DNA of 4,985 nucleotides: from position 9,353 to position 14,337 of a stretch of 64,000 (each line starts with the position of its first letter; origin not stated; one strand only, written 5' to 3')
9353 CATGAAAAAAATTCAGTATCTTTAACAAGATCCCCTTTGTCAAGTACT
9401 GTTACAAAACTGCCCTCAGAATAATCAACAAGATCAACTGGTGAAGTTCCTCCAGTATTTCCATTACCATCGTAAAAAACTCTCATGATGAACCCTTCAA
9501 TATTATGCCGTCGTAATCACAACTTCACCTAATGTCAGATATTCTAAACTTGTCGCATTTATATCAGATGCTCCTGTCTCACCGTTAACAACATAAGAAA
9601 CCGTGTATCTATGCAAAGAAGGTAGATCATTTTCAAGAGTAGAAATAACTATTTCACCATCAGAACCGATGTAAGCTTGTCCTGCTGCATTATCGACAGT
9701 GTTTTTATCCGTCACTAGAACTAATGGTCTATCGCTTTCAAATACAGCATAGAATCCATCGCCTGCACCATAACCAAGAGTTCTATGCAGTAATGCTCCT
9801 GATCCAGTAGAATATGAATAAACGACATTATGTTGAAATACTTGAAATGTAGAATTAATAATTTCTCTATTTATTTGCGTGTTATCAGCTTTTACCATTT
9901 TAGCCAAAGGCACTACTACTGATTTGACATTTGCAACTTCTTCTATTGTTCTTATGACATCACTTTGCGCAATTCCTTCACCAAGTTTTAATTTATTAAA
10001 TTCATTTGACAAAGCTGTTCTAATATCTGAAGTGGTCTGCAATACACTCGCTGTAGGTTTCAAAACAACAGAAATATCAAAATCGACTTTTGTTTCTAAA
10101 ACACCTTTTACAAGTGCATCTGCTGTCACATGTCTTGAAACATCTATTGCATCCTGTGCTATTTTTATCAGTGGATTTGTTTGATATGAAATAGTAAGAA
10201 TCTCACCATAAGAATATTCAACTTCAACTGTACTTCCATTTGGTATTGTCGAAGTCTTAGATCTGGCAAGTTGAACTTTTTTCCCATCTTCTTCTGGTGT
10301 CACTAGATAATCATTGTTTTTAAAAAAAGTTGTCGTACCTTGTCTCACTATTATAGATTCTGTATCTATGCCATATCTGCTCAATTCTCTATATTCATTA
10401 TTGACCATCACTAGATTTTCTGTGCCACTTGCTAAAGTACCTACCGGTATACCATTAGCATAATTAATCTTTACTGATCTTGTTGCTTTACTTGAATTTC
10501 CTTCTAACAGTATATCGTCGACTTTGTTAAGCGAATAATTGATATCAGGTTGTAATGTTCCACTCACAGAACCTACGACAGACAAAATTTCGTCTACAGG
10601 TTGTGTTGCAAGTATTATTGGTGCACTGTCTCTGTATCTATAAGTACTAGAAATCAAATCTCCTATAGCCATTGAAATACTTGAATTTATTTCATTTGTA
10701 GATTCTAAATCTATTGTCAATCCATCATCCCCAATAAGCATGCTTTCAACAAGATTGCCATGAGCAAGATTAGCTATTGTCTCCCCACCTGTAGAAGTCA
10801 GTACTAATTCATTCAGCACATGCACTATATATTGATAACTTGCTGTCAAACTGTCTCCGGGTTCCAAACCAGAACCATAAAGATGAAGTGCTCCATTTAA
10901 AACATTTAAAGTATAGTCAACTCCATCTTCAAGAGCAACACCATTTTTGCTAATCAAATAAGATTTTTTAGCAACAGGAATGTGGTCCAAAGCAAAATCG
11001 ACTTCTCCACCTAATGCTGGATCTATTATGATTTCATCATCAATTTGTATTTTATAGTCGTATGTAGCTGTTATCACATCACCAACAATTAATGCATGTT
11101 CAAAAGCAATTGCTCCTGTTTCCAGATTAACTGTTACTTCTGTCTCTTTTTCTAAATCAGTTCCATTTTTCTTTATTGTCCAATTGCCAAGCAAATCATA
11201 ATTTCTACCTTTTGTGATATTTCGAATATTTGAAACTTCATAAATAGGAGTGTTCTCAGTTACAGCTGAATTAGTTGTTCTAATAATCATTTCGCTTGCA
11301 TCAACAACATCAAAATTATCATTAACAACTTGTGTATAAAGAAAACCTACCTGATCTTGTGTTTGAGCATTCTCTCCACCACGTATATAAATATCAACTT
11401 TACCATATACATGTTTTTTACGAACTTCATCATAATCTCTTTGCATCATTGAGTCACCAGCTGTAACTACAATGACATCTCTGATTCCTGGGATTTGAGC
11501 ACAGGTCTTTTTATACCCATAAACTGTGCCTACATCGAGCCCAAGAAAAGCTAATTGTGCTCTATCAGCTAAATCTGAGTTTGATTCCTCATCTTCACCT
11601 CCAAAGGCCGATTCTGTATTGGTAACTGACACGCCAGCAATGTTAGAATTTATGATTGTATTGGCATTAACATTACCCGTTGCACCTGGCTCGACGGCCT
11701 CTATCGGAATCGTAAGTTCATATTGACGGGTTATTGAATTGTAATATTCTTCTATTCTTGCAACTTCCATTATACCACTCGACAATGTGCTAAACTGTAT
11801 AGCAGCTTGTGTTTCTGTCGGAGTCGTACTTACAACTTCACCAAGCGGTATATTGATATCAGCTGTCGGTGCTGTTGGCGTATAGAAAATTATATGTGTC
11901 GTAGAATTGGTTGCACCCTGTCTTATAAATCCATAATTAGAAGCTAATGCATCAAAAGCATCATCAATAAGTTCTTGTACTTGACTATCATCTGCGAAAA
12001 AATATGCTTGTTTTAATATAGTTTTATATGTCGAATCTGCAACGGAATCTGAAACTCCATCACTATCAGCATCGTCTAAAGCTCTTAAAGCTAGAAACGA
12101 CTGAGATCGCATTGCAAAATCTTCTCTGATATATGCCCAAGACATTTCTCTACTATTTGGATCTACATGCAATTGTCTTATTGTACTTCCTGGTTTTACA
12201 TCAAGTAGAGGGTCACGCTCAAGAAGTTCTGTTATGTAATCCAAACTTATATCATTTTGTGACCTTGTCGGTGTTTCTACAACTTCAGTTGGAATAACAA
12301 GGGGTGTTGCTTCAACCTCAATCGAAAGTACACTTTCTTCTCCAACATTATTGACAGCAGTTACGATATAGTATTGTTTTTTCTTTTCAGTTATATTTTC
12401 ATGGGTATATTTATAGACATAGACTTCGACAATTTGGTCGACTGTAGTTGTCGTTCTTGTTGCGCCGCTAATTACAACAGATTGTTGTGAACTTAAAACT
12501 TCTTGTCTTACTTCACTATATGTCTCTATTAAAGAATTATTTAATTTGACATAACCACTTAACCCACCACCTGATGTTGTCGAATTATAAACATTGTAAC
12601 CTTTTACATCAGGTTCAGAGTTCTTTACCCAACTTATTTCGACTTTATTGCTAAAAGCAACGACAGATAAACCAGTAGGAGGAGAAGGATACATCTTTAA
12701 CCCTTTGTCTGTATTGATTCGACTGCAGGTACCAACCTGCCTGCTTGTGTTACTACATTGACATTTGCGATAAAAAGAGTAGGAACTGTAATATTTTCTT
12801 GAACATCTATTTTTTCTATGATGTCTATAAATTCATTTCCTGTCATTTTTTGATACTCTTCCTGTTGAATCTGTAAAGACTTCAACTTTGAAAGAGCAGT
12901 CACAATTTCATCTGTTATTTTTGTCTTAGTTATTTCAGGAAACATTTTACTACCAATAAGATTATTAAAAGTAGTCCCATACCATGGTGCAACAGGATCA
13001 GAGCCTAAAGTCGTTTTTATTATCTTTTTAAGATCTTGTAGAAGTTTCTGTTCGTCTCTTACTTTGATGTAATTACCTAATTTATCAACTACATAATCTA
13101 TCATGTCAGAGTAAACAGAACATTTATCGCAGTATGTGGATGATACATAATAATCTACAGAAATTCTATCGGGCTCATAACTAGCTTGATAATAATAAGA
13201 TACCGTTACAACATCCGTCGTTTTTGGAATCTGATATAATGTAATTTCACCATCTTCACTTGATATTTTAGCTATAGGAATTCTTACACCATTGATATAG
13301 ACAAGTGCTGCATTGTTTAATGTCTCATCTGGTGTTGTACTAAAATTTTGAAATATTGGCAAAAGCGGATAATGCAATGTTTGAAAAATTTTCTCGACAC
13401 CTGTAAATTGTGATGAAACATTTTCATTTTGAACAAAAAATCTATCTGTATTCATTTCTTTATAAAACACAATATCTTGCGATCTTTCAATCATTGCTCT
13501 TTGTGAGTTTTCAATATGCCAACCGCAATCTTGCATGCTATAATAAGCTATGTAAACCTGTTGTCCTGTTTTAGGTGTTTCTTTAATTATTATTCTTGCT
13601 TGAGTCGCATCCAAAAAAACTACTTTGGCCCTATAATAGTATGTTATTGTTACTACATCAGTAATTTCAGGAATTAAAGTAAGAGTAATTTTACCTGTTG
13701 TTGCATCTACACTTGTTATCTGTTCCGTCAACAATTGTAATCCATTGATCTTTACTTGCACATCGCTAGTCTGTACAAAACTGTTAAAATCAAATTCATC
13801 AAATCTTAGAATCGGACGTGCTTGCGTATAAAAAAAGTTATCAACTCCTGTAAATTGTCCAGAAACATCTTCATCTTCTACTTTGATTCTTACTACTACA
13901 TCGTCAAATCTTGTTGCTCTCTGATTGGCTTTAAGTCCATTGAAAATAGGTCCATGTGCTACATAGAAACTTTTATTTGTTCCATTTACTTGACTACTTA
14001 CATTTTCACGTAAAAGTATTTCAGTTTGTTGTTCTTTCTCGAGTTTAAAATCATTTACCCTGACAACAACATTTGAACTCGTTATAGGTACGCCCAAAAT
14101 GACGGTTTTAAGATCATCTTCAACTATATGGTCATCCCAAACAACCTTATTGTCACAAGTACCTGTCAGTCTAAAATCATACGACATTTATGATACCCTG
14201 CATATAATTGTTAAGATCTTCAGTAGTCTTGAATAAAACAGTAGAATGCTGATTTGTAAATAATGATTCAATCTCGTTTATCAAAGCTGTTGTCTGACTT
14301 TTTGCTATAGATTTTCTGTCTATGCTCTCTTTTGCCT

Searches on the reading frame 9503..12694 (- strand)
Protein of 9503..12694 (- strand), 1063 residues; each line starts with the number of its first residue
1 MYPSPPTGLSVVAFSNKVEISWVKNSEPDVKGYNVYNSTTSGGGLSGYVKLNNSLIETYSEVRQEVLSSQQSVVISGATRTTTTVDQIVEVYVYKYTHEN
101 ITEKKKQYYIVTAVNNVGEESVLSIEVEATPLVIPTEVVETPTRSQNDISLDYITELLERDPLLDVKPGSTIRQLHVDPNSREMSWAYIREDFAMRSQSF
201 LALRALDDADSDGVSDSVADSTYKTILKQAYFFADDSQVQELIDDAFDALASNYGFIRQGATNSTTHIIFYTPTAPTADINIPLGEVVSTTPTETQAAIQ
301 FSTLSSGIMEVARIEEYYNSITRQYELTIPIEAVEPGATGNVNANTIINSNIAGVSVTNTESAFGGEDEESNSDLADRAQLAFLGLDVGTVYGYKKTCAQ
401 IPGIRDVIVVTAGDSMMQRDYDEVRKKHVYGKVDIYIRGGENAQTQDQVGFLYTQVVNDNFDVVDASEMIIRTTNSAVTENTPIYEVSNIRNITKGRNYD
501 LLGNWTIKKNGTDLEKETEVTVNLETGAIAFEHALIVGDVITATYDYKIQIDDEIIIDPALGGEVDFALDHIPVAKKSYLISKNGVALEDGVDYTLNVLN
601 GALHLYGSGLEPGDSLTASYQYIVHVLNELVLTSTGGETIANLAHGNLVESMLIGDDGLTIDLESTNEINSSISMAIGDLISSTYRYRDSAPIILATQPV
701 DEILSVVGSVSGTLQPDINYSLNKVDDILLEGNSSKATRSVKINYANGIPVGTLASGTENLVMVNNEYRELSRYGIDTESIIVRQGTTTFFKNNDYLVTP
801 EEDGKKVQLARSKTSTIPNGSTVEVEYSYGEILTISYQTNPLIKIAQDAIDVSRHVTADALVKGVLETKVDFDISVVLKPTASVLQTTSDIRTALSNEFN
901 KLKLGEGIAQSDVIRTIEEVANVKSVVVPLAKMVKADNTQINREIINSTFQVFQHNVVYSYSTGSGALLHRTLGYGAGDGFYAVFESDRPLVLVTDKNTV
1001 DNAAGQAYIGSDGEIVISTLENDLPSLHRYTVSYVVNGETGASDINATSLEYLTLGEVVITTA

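Call 4: search_protein_families(library=pfam, proteins=[window:9503-12694:-], max_evalue=0.1)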
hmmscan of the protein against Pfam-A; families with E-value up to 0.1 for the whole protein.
window:9503-12694:- (1063 aa): 2 families
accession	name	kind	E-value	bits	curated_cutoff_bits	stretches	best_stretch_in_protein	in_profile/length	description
PF04865.19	Baseplate_J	-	2.1e-17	63.7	21.1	2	247-414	5-158/255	Baseplate J-like protein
PF09343.15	DUF2460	-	3.9e-05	23.6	30.4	1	503-550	130-176/205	Conserved hypothetical protein 2217 (DUF2460)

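Call 5: search_protein_families(library=phrogs, proteins=[window:9503-12694:-], max_evalue=0.001)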
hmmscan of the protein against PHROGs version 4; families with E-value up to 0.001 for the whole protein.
window:9503-12694:- (1063 aa): 3 families
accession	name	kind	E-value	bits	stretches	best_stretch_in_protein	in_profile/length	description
phrog_6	-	tail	8.6e-30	104.9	2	242-436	134-282/548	baseplate wedge subunit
phrog_1608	-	tail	7.7e-08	33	1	840-944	72-178/192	tail protein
phrog_807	-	tail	0.00012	22.6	0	567-625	114-173/256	major tail protein with Ig-like domain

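Call 73: search_dna_similar(query=window:9503-12694:-, collection=phages, mode=protein, max_rows=8, max_evalue=0.001)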
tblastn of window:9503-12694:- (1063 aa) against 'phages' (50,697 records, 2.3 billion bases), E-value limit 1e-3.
Records with a match: 45; places in all: 45; records where one place covers at least 80% of the query: 1.
Best place of each record, by identity: <60% 45.
By first word of the organism name: Halorubrum 28; Haloarcula 9; Bacillus 2; Halophage 2; uncultured 1; Tunturiibacter 1; Hardygib1 1; Virus 1.
By host as written in the record: Halorubrum sp. 15; Halorubrum coriense 5; Haloarcula californiae 5; - 4; Haloarcula japonica 4; Halorubrum sodomense 3; Bacillus megaterium str. ATCC 43725 2; Halorubrum sp. B2-2 2; and 4 more.
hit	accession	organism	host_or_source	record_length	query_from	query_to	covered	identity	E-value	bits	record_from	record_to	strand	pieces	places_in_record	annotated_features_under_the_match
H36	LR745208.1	uncultured phage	metagenomic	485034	5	1061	88%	32.0%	8e-63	389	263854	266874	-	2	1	record has no annotation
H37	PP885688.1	Tunturiibacter phage Tunturi_5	Tunturiibacter psychrotolerans X4BP1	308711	148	1060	59%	29.7%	5e-38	222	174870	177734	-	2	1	baseplate wedge subunit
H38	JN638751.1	Bacillus phage G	Bacillus megaterium str. ATCC 43725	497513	247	444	19%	33.2%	1e-12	79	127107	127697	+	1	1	188: gp188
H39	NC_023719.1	Bacillus phage G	Bacillus megaterium str. ATCC 43725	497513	247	444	19%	33.2%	1e-12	79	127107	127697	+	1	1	188: baseplate wedge subunit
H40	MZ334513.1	Haloarcula virus HJTV-2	Haloarcula japonica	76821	223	380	15%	32.1%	2e-6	59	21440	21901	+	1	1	baseplate J-like protein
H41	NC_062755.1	Haloarcula virus HJTV-2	Haloarcula japonica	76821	223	380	15%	32.1%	2e-6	59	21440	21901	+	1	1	baseplate wedge subunit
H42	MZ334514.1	Halorubrum virus HSTV-3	Halorubrum sodomense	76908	223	380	15%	32.1%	3e-6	58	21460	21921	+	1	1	baseplate J-like protein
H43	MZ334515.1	Haloarcula virus HJTV-3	Haloarcula japonica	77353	223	380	15%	32.1%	3e-6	58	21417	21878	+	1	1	baseplate J-like protein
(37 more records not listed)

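Call 74: get_annotated_region(hit=H37, flank=10000)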
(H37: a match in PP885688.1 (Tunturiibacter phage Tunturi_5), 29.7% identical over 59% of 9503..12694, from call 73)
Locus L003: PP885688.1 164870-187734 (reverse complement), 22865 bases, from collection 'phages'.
description: Tunturiibacter phage Tunturi_5, complete genome.
organism: Tunturiibacter phage Tunturi_5 (NCBI taxid 3378199)
taxonomy: Viruses; Duplodnaviria; Heunggongvirae; Uroviricota; Caudoviricetes
host: Tunturiibacter psychrotolerans X4BP1; source: soil; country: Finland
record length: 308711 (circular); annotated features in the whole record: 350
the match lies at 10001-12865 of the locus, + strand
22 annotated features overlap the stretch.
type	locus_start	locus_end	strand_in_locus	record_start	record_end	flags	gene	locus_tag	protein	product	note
CDS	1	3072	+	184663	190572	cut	-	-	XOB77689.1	regulator of chromosome condensation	ORF246; gp246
CDS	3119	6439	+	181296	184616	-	-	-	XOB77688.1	regulator of chromosome condensation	ORF245; gp245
CDS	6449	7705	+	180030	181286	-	-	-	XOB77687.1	minor tail protein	ORF244; gp244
CDS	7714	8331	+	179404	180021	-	-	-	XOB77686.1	hypothetical protein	ORF243; gp243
CDS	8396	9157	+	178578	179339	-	-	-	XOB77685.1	baseplate protein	ORF242; gp242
CDS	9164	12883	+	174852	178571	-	-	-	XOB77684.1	baseplate wedge subunit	ORF241; gp241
CDS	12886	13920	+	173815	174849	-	-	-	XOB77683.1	baseplate protein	ORF240; gp240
CDS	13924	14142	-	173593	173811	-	-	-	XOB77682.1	hypothetical protein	ORF239; gp239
CDS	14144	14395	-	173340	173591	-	-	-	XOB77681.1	hypothetical protein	ORF238; gp238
CDS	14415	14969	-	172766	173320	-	-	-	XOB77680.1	hypothetical protein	ORF237; gp237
CDS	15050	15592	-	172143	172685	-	-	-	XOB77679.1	endolysin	ORF236; gp236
CDS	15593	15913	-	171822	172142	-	-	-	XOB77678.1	transcriptional regulator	ORF235; gp235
CDS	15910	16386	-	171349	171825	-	-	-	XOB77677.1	hypothetical protein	ORF234; gp234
CDS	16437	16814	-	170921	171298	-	-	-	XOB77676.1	hypothetical protein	ORF233; gp233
CDS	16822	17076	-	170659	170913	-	-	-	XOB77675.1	hypothetical protein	ORF232; gp232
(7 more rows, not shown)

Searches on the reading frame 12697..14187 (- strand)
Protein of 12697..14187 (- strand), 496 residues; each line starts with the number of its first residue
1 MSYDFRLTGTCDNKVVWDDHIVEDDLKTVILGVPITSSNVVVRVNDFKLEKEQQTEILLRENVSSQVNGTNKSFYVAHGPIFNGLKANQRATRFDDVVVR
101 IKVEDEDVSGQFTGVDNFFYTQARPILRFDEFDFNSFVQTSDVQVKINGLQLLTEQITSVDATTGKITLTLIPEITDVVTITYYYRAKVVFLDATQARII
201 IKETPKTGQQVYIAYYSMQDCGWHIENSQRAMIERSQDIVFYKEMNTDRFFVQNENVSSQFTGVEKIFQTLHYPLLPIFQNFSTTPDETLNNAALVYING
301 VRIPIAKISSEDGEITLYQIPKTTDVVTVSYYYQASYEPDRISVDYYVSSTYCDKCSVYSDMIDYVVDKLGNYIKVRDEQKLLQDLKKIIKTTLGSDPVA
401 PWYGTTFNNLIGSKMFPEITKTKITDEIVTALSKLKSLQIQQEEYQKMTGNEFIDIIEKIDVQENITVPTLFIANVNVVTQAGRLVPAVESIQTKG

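Call 4: search_protein_families(library=pfam, proteins=[window:12697-14187:-], max_evalue=0.1)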
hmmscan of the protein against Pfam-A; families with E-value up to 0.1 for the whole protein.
window:12697-14187:- (496 aa): 2 families
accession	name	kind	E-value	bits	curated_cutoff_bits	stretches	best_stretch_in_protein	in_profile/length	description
PF09343.15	DUF2460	-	4.7e-05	23.4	30.4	1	142-193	131-181/205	Conserved hypothetical protein 2217 (DUF2460)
PF10934.14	Sheath_initiator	-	0.00065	20.2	32.9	1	364-434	9-79/104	Contractile injection system sheath initiator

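Call 5: search_protein_families(library=phrogs, proteins=[window:12697-14187:-], max_evalue=0.001)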
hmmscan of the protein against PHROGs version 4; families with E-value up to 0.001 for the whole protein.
window:12697-14187:- (496 aa): 2 families
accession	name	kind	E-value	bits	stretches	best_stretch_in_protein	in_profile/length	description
phrog_43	-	tail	2.1e-06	28.4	1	375-434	15-73/126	baseplate wedge subunit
phrog_2669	-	tail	0.00017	22.8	1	376-461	22-108/138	baseplate protein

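Call 25: find_homologous_proteins(query=window:12697-14187:-)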
Query window:12697-14187:- (496 aa): 50 proteins with E <= 0.001 among 8000 candidates.
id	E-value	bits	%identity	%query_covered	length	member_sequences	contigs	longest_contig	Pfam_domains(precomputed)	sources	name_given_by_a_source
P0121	0.0e+0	1094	100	100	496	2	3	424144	-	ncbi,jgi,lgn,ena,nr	ncbi:MAG: hypothetical protein PHF86_04045 [Candidatus Nanoarchaeia archaeon]|jgi:phage baseplate as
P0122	4.8e-271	917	81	100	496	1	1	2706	-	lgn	-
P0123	8.5e-258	874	76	100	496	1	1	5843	-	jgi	jgi:phage baseplate assembly protein W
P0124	3.5e-236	802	71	100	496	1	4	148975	-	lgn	-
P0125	2.4e-235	800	71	100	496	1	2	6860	-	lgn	-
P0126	3.2e-235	799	71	100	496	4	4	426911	-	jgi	jgi:hypothetical protein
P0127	4.4e-235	799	71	100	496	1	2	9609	-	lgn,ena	-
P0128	2.7e-230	783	69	100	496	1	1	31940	-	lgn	-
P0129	7.7e-227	772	68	100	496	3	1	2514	-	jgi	jgi:hypothetical protein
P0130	3.9e-219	746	67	100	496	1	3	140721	-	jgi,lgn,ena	jgi:phage baseplate assembly protein W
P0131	1.3e-214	731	67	99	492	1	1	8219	-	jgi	-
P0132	3.2e-211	720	62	100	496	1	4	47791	-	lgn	-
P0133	1.8e-210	718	65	100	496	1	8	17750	-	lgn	-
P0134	6.5e-209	712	64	99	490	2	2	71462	-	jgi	jgi:hypothetical protein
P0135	3.0e-203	694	61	100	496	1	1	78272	-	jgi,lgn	jgi:hypothetical protein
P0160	3.8e-101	357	40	99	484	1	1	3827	PF10934.15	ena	-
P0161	5.7e-101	357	38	99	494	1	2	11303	PF10934.15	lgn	-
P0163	4.7e-95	337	38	99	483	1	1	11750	PF10934.15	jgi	jgi:phage baseplate assembly protein W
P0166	2.9e-91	325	39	99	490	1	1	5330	PF10934.15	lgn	-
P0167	2.3e-89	318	36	99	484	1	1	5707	PF10934.15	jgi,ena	-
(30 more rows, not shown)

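Call 46: search_dna_similar(query=window:12697-14187:-, collection=phages, mode=protein, max_rows=15, max_evalue=0.001)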
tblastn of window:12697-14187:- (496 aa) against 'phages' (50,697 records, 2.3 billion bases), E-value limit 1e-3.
Records with a match: 1; places in all: 1; records where one place covers at least 80% of the query: 0.
Best place of each record, by identity: <60% 1.
By first word of the organism name: uncultured 1.
By host as written in the record: - 1.
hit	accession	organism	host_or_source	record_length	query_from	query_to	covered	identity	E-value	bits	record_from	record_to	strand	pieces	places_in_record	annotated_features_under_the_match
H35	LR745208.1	uncultured phage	metagenomic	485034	331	478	30%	34.5%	3e-9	66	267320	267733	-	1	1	record has no annotation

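Call 70: search_solved_structures(query=A2, max_evalue=1)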
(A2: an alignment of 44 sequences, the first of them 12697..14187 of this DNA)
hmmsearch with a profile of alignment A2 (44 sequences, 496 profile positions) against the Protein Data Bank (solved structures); distinct sequences matched with E-value up to 1: 4.
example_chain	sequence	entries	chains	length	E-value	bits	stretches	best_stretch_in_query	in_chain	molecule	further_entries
9euf_L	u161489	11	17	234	0.042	15.4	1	349-432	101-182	Baseplate wedge subunit | ORF61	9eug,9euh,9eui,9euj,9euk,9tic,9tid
8v3w_L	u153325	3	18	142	0.2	13.1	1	369-432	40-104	Sheath initiator (CD1370)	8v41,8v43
4x22_A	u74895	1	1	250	0.89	11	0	57-133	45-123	Triosephosphate isomerase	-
4ymz_A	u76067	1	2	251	0.89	11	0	57-133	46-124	Triosephosphate isomerase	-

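Call 72: get_annotated_region(hit=H35, flank=12000)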
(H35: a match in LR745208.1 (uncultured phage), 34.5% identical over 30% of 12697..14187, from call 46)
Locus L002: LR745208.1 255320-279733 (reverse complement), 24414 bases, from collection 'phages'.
description: uncultured phage genome assembly, chromosome: 1.
organism: uncultured phage (NCBI taxid 278008)
taxonomy: Viruses; environmental samples
host: -; source: metagenomic; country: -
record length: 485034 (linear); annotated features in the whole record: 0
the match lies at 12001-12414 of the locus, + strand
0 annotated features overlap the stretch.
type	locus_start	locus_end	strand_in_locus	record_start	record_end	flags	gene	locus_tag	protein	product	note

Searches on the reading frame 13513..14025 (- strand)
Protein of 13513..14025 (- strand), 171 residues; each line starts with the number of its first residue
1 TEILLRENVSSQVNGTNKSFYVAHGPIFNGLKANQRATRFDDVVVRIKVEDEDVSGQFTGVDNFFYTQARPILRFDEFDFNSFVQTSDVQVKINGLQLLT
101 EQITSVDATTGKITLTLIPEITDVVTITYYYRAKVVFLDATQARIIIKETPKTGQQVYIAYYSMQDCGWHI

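Call 34: predict_structure(alignment_id=A3)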
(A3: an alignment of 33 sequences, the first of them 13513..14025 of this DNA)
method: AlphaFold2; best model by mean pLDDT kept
length: 171 residues; sequences in the alignment: 33
mean_pLDDT: 92.9   pTM: 0.84
mean pLDDT of the five models: 92.9, 91.4, 89.5, 89.4, 88.9
residues with pLDDT >= 90: 147; 70-90: 18; 50-70: 6; < 50: 0
segments of 3 or more residues with pLDDT < 50: none
pLDDT, mean of each block of 10 residues (from residue 1): 93 95 95 93 95 94 95 84 89 96 96 96 96 97 97 94 79 54
secondary structure, 60 per line:
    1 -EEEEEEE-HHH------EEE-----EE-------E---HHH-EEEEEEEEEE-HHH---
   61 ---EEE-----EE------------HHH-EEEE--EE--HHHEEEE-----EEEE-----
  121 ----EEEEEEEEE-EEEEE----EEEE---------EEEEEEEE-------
elements in order: E2-8 E19-21 E44-53 E64-66 E90-93 E103-106 E112-115 E125-133 E135-139 E144-147 E157-164

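Call 61: fold_search(model_id=the predicted structure, library=viral)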
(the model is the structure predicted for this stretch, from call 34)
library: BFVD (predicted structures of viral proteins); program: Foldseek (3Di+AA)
matches with E <= 10: 1205; with E <= 0.001: 3
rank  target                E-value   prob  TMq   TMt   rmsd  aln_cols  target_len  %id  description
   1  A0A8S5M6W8            7.9e-05  1.00  0.37  0.16  12.9       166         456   20  Major capsid protein [Siphoviridae sp. ctrgt10]
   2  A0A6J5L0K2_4          2.4e-04  1.00  0.31  0.05  15.3       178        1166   13  YHYH domain-containing protein [uncultured Caudovirales phage]
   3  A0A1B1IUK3            4.4e-04  0.97  0.28  0.05  16.2       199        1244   10  (no name in the UniProt tables at hand)
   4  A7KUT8                1.2e-03  1.00  0.38  0.07  12.5       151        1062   12  (no name in the UniProt tables at hand)
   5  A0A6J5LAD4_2          1.2e-03  0.98  0.30  0.06  15.4       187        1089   13  Uncharacterized protein [uncultured Caudovirales phage]
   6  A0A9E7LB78            1.7e-03  1.00  0.32  0.06  13.3       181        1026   12  (no name in the UniProt tables at hand)
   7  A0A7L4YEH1            1.8e-03  0.99  0.31  0.12   8.7       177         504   11  Tailspike protein [Dickeya phage Ds5CZ]
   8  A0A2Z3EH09            1.9e-03  1.00  0.34  0.08  11.1       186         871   11  (no name in the UniProt tables at hand)
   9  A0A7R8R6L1            2.4e-03  0.99  0.29  0.06   9.5       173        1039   10  (no name in the UniProt tables at hand)
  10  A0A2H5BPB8            2.5e-03  0.99  0.31  0.06  12.6       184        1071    8  Tail spike protein [Salmonella phage Mutine]
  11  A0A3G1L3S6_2          2.8e-03  0.96  0.33  0.09  13.8       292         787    8  Putative baseplate wedge protein [Synechococcus phage S-CBWM1]
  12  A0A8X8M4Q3            3.0e-03  0.96  0.27  0.05  13.9       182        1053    8  (no name in the UniProt tables at hand)
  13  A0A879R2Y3            3.2e-03  0.80  0.27  0.11  21.1       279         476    8  Baseplate wedge initiator [Synechococcus phage S-SRM01]
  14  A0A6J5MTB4            3.3e-03  1.00  0.36  0.15   3.0        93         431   22  Uncharacterized protein [uncultured Caudovirales phage]
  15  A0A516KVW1            3.3e-03  1.00  0.36  0.65  10.3       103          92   18  (no name in the UniProt tables at hand)
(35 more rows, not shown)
